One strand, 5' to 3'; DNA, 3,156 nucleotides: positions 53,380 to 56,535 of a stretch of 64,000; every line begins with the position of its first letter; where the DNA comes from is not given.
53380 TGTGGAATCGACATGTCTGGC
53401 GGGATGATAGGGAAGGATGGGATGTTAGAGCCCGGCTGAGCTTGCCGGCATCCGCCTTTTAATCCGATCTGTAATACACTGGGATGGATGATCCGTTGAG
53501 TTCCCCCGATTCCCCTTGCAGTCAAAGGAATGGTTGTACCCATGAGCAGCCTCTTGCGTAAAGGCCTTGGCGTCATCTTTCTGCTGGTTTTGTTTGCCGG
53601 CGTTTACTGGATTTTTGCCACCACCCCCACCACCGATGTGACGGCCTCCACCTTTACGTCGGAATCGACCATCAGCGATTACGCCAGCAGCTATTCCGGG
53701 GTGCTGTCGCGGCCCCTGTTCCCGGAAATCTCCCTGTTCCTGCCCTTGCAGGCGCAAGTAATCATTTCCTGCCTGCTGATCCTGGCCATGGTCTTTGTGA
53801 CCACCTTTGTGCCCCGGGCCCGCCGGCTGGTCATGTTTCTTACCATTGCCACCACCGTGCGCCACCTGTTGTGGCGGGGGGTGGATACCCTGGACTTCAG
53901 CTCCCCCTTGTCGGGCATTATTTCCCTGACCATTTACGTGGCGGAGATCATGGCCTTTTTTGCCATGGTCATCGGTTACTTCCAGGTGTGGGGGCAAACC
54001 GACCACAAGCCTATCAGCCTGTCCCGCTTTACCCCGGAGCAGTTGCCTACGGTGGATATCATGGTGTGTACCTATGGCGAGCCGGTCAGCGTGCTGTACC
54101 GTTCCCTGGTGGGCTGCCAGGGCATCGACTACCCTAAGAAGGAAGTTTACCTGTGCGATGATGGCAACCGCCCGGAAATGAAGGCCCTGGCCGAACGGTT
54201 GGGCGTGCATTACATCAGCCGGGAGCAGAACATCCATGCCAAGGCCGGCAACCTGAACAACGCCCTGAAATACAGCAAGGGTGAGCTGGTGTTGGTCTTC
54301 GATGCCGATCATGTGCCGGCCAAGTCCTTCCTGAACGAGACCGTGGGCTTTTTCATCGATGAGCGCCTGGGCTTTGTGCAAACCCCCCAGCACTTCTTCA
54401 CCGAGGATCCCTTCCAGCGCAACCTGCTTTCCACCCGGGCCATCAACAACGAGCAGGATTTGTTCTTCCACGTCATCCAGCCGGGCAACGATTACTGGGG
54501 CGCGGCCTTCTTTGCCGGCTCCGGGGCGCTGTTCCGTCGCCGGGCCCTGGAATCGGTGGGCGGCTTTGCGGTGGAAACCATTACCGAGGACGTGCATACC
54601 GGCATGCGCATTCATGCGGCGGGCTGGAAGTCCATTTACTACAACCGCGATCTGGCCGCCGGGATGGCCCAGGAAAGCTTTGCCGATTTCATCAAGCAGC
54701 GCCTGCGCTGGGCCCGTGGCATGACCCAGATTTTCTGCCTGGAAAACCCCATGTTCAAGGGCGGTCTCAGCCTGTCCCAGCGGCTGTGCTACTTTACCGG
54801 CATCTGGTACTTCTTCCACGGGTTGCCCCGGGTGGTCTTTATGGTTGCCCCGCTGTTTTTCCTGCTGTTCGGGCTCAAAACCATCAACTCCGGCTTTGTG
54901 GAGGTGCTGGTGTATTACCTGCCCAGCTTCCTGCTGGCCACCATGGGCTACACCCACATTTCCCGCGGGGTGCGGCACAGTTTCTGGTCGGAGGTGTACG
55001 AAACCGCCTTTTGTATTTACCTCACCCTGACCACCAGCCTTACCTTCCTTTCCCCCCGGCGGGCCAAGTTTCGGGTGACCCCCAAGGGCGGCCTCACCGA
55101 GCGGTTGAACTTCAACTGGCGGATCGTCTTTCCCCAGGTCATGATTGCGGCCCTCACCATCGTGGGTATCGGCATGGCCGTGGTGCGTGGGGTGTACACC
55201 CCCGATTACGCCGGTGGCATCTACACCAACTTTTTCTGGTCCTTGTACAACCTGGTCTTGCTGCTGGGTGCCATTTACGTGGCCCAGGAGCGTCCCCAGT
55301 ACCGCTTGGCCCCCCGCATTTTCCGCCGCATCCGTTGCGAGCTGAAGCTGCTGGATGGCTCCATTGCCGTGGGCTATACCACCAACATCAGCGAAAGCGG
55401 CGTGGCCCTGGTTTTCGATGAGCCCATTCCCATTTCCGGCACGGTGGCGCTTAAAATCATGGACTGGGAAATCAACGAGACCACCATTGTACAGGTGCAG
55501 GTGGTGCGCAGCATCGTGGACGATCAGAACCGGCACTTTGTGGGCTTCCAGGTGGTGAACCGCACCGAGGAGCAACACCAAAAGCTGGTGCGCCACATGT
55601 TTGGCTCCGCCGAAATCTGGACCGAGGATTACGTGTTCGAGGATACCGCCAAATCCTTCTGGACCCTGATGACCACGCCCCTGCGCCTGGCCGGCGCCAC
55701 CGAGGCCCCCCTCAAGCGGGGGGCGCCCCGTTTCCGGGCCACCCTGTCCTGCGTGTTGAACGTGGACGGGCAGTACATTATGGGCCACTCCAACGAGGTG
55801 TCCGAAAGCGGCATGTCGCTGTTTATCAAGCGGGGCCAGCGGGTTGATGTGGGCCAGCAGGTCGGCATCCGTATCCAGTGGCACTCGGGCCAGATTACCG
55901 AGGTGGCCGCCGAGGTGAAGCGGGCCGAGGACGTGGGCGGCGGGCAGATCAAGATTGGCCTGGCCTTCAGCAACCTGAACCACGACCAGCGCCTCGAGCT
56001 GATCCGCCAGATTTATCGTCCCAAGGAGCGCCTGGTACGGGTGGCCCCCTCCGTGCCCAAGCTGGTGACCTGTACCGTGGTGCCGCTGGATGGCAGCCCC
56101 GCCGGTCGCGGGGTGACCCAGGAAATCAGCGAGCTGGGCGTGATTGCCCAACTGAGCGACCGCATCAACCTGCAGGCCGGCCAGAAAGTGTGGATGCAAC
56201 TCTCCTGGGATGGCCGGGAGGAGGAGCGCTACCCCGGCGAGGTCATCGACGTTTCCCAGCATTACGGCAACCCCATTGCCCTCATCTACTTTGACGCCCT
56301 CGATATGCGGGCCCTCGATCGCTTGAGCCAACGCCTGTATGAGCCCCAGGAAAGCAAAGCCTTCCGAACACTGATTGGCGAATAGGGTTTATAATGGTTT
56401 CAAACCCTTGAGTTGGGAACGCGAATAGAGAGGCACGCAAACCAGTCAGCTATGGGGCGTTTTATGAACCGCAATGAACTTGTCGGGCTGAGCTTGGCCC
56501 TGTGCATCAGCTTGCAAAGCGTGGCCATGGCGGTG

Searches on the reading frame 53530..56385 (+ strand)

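Call 32: search_protein_families(library=pfam, proteins=[window:53530-56385:+], max_evalue=0.01)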
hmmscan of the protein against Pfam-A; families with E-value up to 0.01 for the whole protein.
window:53530-56385:+ (951 aa): 6 families
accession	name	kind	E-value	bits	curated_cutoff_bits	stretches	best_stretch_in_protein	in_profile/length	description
PF07238.19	PilZ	-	1.7e-27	96.1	22.5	2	729-829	2-101/102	PilZ domain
PF13641.12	Glyco_tranf_2_3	-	1.6e-26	94.2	27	1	173-397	1-230/230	Glycosyltransferase like family 2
PF00535.33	Glycos_transf_2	-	1.4e-22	80.9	23.3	1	177-343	2-167/168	Glycosyl transferase family 2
PF13632.12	Glyco_trans_2_3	-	4.4e-22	79.3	27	1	254-464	2-188/198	Glycosyl transferase family group 2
PF03552.20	Cellulose_synt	-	5.4e-20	72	24.7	2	346-468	417-545/722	Cellulose synthase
PF13506.12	Glyco_transf_21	-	1.8e-14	54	21.7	1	233-396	13-174/174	Glycosyl transferase family 21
